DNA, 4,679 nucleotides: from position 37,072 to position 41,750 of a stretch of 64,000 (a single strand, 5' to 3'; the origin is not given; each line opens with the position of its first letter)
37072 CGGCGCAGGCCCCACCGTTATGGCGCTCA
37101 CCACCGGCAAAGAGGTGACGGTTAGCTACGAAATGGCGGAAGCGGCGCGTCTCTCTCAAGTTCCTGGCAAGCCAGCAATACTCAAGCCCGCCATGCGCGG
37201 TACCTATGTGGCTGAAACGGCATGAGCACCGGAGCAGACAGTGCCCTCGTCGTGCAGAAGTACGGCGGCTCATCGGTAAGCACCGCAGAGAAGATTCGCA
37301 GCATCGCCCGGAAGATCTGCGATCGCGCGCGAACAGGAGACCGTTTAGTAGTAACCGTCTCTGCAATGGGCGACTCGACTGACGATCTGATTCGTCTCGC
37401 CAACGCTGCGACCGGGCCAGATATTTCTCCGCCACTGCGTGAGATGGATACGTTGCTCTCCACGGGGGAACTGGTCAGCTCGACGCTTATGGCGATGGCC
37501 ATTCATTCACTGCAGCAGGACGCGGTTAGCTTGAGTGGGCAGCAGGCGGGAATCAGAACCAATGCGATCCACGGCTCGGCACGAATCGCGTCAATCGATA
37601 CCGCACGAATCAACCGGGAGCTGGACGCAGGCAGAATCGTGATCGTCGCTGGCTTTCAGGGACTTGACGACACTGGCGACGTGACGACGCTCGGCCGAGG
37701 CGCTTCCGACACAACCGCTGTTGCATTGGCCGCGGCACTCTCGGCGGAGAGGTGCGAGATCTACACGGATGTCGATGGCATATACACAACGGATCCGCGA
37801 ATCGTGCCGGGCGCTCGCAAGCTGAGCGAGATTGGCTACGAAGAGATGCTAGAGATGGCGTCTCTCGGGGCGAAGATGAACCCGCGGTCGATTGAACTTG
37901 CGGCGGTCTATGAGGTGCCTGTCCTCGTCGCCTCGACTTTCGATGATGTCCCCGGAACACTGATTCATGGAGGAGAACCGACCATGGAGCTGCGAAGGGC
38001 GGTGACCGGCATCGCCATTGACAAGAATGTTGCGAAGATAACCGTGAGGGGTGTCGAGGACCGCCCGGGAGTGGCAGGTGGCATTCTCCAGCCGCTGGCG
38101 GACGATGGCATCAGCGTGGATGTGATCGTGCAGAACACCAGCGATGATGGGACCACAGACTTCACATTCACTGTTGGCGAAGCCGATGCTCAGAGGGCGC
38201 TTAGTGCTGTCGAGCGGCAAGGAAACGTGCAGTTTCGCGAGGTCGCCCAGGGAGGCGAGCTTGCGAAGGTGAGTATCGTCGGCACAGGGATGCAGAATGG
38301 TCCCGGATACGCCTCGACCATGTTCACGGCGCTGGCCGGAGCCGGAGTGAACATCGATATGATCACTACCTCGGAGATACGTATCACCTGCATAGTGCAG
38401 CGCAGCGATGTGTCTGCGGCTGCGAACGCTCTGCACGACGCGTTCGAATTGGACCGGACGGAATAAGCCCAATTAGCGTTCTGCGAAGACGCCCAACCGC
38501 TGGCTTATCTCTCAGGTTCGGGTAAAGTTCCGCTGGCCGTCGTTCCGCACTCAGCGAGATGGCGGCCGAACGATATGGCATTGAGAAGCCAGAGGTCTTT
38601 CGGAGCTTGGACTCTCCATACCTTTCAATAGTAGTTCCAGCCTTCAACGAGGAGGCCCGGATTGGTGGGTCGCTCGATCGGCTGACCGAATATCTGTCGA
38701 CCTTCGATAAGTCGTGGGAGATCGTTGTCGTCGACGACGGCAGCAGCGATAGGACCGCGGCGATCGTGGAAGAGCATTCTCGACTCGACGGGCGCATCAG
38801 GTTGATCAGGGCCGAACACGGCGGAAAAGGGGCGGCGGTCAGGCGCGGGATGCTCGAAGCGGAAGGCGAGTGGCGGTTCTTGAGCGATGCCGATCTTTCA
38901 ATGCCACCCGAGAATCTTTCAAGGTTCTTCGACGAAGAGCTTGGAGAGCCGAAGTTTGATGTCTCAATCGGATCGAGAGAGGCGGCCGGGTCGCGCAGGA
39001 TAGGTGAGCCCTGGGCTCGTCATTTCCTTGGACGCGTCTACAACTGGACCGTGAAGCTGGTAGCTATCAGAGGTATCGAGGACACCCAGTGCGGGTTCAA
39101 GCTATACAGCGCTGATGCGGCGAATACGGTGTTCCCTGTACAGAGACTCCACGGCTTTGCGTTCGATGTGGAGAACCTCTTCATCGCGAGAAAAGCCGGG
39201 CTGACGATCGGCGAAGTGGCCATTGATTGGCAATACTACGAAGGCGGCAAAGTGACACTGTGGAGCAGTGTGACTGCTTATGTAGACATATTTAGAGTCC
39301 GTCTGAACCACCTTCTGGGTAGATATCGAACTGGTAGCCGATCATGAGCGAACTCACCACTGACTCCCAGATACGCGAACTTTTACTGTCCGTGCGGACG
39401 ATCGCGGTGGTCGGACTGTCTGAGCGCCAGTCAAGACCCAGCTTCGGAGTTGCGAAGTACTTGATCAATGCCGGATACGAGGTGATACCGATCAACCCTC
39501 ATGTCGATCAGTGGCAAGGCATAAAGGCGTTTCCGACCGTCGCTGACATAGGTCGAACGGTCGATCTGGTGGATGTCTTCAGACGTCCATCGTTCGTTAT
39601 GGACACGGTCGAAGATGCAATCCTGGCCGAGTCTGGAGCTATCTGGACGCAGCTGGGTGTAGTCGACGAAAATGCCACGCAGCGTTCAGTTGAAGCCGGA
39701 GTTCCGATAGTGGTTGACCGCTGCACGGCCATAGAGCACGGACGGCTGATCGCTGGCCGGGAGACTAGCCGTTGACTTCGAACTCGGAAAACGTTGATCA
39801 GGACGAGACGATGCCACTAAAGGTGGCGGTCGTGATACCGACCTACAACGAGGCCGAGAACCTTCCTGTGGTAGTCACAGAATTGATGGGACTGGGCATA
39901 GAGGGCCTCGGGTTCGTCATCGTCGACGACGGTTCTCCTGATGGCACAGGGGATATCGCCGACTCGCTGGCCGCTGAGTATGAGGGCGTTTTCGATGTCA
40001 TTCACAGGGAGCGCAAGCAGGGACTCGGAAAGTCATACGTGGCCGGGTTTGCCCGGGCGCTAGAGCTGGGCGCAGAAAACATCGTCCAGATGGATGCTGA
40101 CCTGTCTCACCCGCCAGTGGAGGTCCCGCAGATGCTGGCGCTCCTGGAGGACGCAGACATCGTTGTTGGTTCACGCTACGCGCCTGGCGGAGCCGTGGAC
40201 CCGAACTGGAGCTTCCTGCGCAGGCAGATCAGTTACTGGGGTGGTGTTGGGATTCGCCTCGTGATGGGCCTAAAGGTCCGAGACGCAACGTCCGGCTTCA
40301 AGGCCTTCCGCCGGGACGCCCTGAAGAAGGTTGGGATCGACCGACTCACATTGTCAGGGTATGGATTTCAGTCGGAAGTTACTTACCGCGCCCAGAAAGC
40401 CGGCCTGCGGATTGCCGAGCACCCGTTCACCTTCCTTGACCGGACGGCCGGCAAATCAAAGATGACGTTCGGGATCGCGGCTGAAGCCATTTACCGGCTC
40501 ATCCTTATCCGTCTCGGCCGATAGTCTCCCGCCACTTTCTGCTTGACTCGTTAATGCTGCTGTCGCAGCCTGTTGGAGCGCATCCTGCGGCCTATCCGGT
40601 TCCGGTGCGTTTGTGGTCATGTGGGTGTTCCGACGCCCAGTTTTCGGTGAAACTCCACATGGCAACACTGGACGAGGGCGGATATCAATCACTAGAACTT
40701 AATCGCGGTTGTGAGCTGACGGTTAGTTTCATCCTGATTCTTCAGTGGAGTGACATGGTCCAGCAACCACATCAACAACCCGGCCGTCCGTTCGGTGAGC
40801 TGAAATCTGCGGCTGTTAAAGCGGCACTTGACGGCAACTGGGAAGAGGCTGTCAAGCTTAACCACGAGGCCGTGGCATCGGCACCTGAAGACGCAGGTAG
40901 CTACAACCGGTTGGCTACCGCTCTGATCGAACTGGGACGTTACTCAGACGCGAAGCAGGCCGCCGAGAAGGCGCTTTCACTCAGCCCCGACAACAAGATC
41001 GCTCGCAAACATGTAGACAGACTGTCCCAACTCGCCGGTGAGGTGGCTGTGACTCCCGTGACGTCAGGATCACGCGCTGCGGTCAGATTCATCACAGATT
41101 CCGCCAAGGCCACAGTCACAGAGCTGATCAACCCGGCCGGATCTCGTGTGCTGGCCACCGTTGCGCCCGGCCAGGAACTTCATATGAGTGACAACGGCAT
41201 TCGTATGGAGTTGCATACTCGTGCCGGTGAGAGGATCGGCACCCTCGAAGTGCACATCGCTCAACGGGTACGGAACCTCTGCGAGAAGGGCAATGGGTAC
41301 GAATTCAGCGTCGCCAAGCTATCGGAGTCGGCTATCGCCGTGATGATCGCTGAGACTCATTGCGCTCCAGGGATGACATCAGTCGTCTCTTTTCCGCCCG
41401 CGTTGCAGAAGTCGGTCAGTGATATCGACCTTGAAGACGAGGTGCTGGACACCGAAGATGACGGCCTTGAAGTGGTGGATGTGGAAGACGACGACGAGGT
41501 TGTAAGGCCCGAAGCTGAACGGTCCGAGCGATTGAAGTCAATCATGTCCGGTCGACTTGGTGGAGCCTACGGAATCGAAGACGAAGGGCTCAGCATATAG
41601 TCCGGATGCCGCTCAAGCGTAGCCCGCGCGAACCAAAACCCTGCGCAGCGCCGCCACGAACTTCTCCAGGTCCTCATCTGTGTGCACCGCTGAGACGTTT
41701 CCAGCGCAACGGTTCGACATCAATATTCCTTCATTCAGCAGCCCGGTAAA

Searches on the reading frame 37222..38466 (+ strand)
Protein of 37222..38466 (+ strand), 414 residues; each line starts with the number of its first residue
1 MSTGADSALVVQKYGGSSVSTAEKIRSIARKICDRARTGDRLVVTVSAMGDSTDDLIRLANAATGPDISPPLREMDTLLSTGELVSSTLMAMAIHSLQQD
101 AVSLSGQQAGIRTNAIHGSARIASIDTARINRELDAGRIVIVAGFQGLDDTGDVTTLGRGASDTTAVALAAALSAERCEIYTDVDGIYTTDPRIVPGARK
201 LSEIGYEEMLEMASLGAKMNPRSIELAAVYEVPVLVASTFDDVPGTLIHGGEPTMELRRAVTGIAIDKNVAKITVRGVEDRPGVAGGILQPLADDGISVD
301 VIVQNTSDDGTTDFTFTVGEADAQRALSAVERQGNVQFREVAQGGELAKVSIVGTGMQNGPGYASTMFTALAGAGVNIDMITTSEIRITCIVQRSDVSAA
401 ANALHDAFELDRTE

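Call 34: search_protein_families(library=pfam, proteins=[window:37222-38466:+], max_evalue=0.0001)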
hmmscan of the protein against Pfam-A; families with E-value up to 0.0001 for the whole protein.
window:37222-38466:+ (414 aa): 4 families
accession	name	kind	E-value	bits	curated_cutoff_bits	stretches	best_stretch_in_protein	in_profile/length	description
PF00696.33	AA_kinase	-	5.8e-48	164.1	24.9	1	9-237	2-233/234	Amino acid kinase family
PF22468.2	ACT_9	-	2e-33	114.4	27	2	350-408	1-61/61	ACT domain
PF13840.12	ACT_7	-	7.2e-20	71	27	1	347-406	6-65/65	ACT domain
PF01842.31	ACT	-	1.1e-19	70.3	27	2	275-333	3-64/66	ACT domain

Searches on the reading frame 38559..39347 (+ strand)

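Call 34: search_protein_families(library=pfam, proteins=[window:38559-39347:+], max_evalue=0.0001)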
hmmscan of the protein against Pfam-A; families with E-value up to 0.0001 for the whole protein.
window:38559-39347:+ (262 aa): 3 families
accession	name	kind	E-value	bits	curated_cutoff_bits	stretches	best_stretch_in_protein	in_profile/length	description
PF00535.33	Glycos_transf_2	-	1.2e-28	100.6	23.3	1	23-189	1-165/168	Glycosyl transferase family 2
PF13641.12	Glyco_tranf_2_3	-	5.9e-06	26.9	27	1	21-117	2-101/230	Glycosyltransferase like family 2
PF10111.15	Glyco_tranf_2_2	-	9.8e-06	25.7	27.3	1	23-121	1-100/276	Glycosyltransferase like family 2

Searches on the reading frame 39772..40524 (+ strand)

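Call 37: search_protein_families(library=pfam, proteins=[window:39772-40524:+], max_evalue=0.01)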
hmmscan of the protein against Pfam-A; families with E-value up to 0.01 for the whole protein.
window:39772-40524:+ (250 aa): 2 families
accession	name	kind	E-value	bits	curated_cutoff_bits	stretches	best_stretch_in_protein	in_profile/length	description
PF00535.33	Glycos_transf_2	-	1.8e-28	100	23.3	1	20-187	2-167/168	Glycosyl transferase family 2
PF13641.12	Glyco_tranf_2_3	-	1.4e-07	32.2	27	1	18-220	3-207/230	Glycosyltransferase like family 2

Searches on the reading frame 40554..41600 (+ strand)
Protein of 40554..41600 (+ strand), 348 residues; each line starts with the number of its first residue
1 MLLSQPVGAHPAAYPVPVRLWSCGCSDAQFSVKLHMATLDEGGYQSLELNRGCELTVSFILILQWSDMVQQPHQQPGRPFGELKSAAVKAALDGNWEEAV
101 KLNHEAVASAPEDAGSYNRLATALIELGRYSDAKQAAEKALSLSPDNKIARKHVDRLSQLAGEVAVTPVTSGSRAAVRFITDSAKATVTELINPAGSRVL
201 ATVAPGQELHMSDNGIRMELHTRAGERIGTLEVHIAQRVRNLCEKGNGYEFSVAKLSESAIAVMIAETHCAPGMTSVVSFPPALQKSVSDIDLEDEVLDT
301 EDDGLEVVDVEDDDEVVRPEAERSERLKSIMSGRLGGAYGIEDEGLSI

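Call 37: search_protein_families(library=pfam, proteins=[window:40554-41600:+], max_evalue=0.01)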
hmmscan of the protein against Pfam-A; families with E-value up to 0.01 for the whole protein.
window:40554-41600:+ (348 aa): 10 families
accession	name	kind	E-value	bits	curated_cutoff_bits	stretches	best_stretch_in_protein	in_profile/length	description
PF07719.23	TPR_2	-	1.2e-07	31.7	27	1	116-147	3-34/34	Tetratricopeptide repeat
PF00515.34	TPR_1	-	5.8e-07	29.5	27.8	1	116-147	3-34/34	Tetratricopeptide repeat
PF14559.12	TPR_19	-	1.8e-06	28.6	25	1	93-147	4-58/68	Tetratricopeptide repeat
PF13181.12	TPR_8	-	2e-06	28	25.7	1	115-147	2-34/34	Tetratricopeptide repeat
PF13374.12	TPR_10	-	1.1e-05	25.8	27.5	1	114-143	2-31/42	Tetratricopeptide repeat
PF13424.12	TPR_12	-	6.8e-05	23.4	30.1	1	91-144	14-75/77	Tetratricopeptide repeat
PF13431.12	TPR_17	-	0.0001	22.7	24.4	1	106-135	5-34/34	Tetratricopeptide repeat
PF13428.12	TPR_14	-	0.00013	22.7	23.5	1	118-151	5-38/44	Tetratricopeptide repeat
PF13432.12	TPR_16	-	0.00027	21.8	32.7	1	94-147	11-64/65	Tetratricopeptide repeat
PF11846.14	Wzy_C_2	-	0.0065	16.9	28.5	1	90-152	123-184/191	Virulence factor membrane-bound polymerase, C-terminal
